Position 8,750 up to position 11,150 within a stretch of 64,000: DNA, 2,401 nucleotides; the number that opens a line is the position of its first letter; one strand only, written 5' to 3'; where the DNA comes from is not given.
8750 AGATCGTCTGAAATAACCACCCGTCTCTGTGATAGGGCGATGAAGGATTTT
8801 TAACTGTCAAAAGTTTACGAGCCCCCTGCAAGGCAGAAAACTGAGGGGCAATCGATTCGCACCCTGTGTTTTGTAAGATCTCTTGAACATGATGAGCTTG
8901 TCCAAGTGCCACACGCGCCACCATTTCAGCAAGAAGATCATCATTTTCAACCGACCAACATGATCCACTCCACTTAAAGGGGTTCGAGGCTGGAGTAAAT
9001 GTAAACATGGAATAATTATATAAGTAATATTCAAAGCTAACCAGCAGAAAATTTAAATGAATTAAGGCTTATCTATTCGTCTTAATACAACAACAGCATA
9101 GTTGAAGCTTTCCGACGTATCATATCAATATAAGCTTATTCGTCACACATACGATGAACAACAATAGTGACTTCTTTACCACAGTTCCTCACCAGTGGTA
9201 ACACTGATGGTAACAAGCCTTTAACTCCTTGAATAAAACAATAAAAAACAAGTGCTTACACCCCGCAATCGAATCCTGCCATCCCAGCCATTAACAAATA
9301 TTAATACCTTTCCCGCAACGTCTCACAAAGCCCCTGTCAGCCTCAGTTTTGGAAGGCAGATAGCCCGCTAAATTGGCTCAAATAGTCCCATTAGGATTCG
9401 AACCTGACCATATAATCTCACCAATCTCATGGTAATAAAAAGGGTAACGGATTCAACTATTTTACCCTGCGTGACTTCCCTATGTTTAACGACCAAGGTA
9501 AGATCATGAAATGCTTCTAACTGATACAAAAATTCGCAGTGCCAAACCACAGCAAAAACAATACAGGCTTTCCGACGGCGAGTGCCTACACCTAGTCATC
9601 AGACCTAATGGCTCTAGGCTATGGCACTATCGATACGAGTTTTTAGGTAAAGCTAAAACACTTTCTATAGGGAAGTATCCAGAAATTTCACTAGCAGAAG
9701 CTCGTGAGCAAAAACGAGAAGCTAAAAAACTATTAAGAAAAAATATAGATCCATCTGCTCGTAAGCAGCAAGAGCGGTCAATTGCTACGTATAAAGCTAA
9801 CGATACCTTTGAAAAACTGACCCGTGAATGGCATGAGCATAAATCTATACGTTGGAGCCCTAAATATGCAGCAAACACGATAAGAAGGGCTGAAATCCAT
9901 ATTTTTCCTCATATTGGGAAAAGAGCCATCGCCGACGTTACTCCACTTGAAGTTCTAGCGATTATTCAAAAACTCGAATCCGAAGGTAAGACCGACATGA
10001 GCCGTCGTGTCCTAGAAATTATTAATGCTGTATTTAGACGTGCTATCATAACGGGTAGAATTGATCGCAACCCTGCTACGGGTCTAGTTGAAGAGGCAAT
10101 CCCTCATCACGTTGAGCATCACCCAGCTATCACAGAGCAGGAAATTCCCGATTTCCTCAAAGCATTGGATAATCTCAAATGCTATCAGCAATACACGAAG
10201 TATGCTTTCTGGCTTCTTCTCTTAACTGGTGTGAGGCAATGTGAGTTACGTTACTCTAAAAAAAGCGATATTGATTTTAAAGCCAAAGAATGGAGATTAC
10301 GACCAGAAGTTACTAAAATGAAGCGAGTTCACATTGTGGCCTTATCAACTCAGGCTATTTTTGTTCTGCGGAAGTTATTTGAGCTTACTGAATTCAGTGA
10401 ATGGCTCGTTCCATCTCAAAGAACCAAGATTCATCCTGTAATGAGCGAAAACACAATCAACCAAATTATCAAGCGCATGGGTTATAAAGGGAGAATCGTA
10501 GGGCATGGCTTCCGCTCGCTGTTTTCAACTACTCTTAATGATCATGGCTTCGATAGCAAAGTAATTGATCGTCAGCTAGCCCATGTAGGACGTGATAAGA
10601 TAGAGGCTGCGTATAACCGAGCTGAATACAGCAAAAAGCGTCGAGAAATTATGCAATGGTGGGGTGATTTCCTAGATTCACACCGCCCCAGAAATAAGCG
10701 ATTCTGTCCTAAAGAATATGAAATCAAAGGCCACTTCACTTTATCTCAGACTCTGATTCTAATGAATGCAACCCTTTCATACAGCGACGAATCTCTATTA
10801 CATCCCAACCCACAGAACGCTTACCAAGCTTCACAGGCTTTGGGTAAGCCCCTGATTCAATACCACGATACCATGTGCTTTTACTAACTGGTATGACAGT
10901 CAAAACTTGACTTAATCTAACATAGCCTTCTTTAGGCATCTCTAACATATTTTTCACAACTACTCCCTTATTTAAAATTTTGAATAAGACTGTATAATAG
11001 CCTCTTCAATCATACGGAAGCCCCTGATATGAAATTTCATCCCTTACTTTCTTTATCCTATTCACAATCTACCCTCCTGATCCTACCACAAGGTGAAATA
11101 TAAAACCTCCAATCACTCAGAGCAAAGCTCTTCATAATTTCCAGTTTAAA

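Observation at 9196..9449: Apparently unrecombined attP with a tRNA-Gln core inside an ICE that integrated at tRNA-Val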

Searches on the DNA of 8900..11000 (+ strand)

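Call 8: search_dna_similar(query=window:8900-11000:+, collection=plasmids, mode=near)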
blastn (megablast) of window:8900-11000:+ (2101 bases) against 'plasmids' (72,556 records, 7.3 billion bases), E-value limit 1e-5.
No match.

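Call 83: search_rna_families(source=window, start=8900, end=9600, threshold=evalue, max_evalue=10)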
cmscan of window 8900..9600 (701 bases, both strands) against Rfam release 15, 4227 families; matches with E-value up to 10: 0.
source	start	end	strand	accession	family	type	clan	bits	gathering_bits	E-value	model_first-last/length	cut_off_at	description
